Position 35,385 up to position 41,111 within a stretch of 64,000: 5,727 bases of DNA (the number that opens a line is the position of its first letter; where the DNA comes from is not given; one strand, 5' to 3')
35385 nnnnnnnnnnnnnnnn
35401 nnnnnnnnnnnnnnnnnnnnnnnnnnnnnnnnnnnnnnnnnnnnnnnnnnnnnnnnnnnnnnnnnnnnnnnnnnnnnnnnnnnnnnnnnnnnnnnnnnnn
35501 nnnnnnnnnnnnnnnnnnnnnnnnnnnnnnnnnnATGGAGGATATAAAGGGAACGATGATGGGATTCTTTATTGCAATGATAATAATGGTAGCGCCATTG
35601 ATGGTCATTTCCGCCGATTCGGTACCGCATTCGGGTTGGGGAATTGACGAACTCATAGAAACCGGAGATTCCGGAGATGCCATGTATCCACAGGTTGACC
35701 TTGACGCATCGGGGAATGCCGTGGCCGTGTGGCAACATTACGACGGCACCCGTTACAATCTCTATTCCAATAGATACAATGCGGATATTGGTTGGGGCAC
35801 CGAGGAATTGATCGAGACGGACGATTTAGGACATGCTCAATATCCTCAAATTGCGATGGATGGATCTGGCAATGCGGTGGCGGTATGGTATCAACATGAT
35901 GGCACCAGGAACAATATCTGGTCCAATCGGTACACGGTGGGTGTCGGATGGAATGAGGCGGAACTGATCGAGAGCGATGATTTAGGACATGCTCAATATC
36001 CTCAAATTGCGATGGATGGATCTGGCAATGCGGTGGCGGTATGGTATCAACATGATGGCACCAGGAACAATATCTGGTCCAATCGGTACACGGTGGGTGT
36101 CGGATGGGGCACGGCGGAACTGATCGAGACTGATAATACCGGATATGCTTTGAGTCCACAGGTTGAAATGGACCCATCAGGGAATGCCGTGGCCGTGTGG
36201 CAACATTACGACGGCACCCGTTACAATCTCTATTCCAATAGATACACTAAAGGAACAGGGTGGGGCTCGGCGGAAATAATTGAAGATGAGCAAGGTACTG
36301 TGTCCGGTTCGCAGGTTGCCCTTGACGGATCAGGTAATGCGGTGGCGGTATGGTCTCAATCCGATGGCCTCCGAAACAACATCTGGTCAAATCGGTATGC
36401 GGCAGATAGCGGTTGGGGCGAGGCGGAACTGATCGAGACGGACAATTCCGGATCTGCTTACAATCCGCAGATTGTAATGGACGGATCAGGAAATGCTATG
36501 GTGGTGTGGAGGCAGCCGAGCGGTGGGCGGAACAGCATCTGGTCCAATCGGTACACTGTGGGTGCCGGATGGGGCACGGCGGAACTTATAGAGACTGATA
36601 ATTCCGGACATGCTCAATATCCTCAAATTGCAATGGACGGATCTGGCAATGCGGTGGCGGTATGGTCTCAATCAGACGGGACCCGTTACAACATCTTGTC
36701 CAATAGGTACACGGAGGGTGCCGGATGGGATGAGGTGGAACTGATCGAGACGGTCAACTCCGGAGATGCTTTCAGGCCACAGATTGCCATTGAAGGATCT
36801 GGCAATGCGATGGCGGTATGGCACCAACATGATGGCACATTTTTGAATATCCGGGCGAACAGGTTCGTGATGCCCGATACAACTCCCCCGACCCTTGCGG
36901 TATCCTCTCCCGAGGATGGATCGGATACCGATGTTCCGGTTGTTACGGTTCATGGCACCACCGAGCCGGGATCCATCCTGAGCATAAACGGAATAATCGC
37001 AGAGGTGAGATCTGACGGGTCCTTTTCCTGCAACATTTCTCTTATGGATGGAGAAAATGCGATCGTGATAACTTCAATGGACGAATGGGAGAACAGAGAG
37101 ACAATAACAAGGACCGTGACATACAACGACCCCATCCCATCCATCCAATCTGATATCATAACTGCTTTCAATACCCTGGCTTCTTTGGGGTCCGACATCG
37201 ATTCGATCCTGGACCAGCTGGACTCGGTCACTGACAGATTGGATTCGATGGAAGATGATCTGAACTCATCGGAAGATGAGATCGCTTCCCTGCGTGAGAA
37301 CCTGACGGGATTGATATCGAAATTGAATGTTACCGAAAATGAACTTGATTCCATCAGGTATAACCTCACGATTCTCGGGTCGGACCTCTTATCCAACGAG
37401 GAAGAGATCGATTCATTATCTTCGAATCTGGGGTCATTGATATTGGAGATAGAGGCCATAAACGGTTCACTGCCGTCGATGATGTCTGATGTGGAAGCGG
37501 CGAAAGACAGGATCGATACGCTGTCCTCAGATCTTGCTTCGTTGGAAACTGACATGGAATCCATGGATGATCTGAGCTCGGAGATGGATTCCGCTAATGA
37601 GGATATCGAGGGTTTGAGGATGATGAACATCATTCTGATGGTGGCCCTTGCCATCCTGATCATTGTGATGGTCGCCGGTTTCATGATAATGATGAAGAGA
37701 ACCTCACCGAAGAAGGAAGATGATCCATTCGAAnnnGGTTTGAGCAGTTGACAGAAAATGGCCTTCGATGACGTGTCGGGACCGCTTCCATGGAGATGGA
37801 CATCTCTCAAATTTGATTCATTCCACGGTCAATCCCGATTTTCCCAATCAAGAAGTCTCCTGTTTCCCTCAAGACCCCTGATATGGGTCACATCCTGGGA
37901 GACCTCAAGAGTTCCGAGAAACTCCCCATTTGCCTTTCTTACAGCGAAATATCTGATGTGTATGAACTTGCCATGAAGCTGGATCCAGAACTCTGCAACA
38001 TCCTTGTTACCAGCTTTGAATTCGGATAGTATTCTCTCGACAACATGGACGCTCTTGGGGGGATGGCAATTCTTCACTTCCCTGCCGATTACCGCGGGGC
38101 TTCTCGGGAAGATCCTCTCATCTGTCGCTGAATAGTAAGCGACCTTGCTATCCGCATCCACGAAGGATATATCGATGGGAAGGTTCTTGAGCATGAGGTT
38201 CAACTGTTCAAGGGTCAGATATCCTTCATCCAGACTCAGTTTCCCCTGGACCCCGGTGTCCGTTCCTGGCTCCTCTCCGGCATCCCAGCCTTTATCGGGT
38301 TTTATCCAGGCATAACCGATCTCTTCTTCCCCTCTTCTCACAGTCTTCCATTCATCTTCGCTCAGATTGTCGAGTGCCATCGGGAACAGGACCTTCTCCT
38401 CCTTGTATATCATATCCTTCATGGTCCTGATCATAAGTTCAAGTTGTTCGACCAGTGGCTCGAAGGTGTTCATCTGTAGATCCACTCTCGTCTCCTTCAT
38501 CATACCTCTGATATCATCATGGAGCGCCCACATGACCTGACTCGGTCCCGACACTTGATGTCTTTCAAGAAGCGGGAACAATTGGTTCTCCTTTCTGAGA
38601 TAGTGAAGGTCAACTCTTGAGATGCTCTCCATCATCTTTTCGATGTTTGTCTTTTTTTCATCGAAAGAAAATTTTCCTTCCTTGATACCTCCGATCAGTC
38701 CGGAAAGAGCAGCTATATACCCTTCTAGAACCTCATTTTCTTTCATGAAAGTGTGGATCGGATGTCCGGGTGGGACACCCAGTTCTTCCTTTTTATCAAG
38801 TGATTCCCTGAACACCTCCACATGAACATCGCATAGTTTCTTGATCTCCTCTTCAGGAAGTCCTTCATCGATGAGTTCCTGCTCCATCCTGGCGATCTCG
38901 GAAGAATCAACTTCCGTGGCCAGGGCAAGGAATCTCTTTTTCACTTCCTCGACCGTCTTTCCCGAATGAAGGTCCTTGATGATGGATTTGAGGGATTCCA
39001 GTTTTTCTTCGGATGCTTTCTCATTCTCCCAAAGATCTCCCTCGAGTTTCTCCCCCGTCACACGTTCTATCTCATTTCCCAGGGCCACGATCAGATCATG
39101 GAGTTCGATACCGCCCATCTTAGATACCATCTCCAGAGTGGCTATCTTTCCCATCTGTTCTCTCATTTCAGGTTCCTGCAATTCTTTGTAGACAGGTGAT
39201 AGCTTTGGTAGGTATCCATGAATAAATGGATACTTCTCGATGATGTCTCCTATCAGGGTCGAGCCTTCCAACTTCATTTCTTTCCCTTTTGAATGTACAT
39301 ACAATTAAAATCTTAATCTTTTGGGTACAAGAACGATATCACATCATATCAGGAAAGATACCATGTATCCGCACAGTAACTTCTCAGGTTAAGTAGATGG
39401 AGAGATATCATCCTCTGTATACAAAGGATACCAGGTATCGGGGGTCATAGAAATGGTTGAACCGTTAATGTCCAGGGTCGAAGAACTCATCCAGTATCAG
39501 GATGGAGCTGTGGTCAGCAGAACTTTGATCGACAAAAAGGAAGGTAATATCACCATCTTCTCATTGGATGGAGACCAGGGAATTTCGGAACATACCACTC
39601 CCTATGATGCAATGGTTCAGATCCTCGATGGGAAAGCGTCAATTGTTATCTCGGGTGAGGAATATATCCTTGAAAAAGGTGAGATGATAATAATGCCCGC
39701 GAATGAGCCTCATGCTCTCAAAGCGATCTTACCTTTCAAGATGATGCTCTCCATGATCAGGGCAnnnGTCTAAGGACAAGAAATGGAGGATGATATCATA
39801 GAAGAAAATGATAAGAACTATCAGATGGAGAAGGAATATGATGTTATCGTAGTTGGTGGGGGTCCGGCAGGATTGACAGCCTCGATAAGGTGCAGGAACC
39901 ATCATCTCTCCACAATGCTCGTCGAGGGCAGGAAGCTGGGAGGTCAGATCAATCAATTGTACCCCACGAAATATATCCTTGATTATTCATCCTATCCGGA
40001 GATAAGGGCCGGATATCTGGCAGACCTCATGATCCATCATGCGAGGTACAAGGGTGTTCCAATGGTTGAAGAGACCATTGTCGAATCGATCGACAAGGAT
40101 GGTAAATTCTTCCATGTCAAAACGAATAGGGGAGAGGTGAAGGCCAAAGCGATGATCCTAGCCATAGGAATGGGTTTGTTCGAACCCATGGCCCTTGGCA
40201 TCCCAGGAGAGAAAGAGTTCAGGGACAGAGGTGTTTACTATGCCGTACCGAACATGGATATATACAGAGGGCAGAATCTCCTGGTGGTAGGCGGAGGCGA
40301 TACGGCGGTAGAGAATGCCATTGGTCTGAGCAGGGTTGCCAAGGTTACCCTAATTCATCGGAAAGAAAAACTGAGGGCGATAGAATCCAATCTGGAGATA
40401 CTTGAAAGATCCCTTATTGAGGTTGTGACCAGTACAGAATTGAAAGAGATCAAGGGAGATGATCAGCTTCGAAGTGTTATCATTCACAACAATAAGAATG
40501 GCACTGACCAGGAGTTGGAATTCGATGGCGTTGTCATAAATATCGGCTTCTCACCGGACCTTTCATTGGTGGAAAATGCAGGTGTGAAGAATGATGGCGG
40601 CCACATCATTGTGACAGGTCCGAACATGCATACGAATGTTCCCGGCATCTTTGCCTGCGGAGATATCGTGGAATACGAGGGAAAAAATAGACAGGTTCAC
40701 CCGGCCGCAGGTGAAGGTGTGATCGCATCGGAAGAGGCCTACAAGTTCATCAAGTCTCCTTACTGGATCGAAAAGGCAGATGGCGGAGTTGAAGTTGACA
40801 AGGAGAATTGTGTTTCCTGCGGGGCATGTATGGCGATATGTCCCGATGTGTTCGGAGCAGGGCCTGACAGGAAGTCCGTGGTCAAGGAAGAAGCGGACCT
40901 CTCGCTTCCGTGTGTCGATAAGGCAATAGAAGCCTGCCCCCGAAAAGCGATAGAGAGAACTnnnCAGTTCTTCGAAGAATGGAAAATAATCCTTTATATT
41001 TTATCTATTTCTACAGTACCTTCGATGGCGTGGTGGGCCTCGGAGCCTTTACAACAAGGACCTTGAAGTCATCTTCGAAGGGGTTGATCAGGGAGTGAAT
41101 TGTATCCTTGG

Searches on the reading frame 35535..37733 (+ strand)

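Call 7: search_protein_families(library=pfam, proteins=[window:35535-37733:+], max_evalue=0.001)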
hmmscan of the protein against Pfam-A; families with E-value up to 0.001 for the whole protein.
window:35535-37733:+ (733 aa): 7 families
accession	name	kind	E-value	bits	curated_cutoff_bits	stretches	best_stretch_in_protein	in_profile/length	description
PF09136.16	Glucodextran_B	-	4.8e-16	58.9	27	1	452-531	1-82/83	Glucodextranase, domain B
PF23991.1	DUF7310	-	4.3e-06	27.6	40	0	650-692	29-71/83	Coiled-coil region of unknown function (DUF7310)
PF04136.21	COG3_N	-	6.1e-05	23.4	27.9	0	546-612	4-70/147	Conserved oligomeric Golgi complex subunit 3, N-terminal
PF04513.17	Baculo_PEP_C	-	0.0001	22.8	38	0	546-643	31-119/140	Baculovirus polyhedron envelope protein, PEP, C terminus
PF07889.17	DUF1664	-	0.00013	22.4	34.6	0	550-618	38-117/124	Protein of unknown function (DUF1664)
PF06419.17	COG6_N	-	0.00037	21.1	27.4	0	548-598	42-92/114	Conserved oligomeric complex COG6, N-terminal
PF06160.17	EzrA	-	0.00058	18.7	39.6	1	557-695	348-485/557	Septation ring formation regulator, EzrA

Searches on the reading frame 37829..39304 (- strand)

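Call 7: search_protein_families(library=pfam, proteins=[window:37829-39304:-], max_evalue=0.001)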
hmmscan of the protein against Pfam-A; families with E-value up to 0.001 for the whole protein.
window:37829-39304:- (491 aa): 5 families
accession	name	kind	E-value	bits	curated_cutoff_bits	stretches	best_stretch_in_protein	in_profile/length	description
PF13596.12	PAS_10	-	7.1e-29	101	22.1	1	368-473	1-106/106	PAS domain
PF04282.18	DUF438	-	9.4e-26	90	25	1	105-170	1-66/67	Family of unknown function (DUF438)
PF01814.28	Hemerythrin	-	1e-13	52.3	25.3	1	181-310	1-127/127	Hemerythrin HHE cation binding domain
PF08984.16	DUF1858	-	8.4e-12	45.4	32.2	1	15-72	4-59/59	Domain of unknown function (DUF1858)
PF08448.16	PAS_4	-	3e-05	24.6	23.1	1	374-473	3-106/110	PAS fold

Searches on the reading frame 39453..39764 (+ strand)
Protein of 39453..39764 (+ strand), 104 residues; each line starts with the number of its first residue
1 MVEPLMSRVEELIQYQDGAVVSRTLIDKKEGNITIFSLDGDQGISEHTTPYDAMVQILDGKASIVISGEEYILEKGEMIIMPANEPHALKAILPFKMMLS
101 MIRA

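Call 7: search_protein_families(library=pfam, proteins=[window:39453-39764:+], max_evalue=0.001)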
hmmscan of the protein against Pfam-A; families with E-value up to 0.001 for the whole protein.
window:39453-39764:+ (104 aa): 3 families
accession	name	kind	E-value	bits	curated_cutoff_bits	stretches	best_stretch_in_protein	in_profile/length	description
PF07883.17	Cupin_2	-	9.4e-10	38.5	27.2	1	38-91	5-58/70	Cupin domain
PF02311.25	AraC_binding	-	5.3e-06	26.6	21.1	1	41-92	13-64/135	AraC-like ligand binding domain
PF21621.3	MPI_cupin_dom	-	0.00025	21.4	27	1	53-85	31-63/79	Mannose-6-phosphate isomerase, cupin domain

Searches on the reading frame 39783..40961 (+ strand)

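Call 7: search_protein_families(library=pfam, proteins=[window:39783-40961:+], max_evalue=0.001)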
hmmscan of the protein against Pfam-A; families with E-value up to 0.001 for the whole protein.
window:39783-40961:+ (393 aa): 18 families
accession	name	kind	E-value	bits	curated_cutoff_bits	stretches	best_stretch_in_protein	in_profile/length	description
PF07992.20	Pyr_redox_2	-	1.5e-43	149.7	26.1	1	19-312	1-291/291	Pyridine nucleotide-disulphide oxidoreductase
PF13738.12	Pyr_redox_3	-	4.4e-35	121.8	30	2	87-293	91-305/305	Pyridine nucleotide-disulphide oxidoreductase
PF00070.33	Pyr_redox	-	7.9e-13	49.2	22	1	166-235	2-80/82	Pyridine nucleotide-disulphide oxidoreductase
PF13370.11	Fer4_13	-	2.6e-10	41.3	24.5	1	338-391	1-57/58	4Fe-4S single cluster domain of Ferredoxin I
PF03486.20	HI0933_like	-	4.8e-10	39.7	50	1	20-51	2-33/244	HI0933-like protein Rossmann domain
PF01266.30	DAO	-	4.7e-08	33.4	27.9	0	74-156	146-233/353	FAD dependent oxidoreductase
PF13459.11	Fer4_15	-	1.3e-07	32.6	22.4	1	336-391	1-65/66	4Fe-4S single cluster domain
PF00890.30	FAD_binding_2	-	7.4e-07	29.1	20.4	1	20-51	1-32/414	FAD binding domain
PF12831.13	FAD_oxidored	-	3.1e-06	27.2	27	1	20-57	1-39/416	FAD dependent oxidoreductase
PF13434.12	Lys_Orn_oxgnase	-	4.2e-05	23.3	21.3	0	105-202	127-230/339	L-lysine 6-monooxygenase/L-ornithine 5-monooxygenase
PF12837.12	Fer4_6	-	5e-05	23.5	25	1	336-354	2-20/24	4Fe-4S binding domain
PF00037.32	Fer4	-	5.9e-05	23.2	21.1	1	336-354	1-19/24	4Fe-4S binding domain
PF13450.12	NAD_binding_8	-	8.2e-05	23.3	21.9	1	23-68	1-47/68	NAD(P)-binding Rossmann-like domain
PF12797.12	Fer4_2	-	9.2e-05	22.6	24.5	1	335-354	2-21/22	4Fe-4S binding domain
PF12838.12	Fer4_7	-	0.00012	22.9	27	1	331-354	26-49/52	4Fe-4S dicluster domain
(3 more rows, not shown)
